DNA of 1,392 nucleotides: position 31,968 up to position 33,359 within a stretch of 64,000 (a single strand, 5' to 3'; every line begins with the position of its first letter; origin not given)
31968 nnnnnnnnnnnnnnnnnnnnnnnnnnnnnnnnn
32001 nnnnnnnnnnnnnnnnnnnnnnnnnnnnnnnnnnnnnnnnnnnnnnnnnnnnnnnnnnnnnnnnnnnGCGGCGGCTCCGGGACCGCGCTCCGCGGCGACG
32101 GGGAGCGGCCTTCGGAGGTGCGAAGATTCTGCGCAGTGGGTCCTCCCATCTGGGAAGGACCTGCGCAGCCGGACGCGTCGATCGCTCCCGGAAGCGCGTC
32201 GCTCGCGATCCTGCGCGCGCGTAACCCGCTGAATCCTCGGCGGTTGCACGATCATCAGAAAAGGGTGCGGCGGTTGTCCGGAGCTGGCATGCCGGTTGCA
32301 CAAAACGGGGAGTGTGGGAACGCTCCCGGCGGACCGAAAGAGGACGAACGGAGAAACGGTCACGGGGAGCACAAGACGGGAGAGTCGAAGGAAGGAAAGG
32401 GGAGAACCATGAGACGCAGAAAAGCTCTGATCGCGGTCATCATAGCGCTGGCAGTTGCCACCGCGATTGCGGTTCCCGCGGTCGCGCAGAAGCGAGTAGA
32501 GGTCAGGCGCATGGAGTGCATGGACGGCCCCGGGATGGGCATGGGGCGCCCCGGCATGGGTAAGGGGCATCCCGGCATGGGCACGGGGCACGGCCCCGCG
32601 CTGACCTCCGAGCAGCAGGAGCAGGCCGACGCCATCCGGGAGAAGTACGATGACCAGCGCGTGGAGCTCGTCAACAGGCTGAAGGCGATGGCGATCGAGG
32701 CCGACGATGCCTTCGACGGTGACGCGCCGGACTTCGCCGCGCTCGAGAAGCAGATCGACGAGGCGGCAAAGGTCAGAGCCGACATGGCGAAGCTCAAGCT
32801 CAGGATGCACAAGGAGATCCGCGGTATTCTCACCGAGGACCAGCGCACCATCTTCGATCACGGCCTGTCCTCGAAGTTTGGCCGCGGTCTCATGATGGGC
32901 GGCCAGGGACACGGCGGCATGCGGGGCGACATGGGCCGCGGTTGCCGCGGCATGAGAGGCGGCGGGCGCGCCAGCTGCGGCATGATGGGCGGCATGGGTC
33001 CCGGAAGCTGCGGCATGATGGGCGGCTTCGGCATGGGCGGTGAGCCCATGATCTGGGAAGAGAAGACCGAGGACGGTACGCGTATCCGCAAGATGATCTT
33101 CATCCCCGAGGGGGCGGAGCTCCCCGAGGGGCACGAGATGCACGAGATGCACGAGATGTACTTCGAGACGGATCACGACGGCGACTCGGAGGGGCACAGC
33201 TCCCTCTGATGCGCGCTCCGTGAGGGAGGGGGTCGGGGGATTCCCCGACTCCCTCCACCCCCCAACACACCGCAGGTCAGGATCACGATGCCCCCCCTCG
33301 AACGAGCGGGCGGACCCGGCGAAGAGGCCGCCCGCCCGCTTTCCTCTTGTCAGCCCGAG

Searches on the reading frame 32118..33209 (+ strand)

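Call 4: search_protein_families(library=pfam, proteins=[window:32118-33209:+], max_evalue=0.01)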
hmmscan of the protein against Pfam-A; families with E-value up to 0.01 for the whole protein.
window:32118-33209:+ (363 aa): 2 families
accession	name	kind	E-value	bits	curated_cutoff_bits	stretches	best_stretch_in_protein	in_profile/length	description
PF07813.17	LTXXQ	-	3.1e-05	25.1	24.3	1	162-247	15-97/100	LTXXQ motif family protein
PF13801.11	Metal_resist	-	8.7e-05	23.1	29.2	1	142-244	22-124/125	Heavy-metal resistance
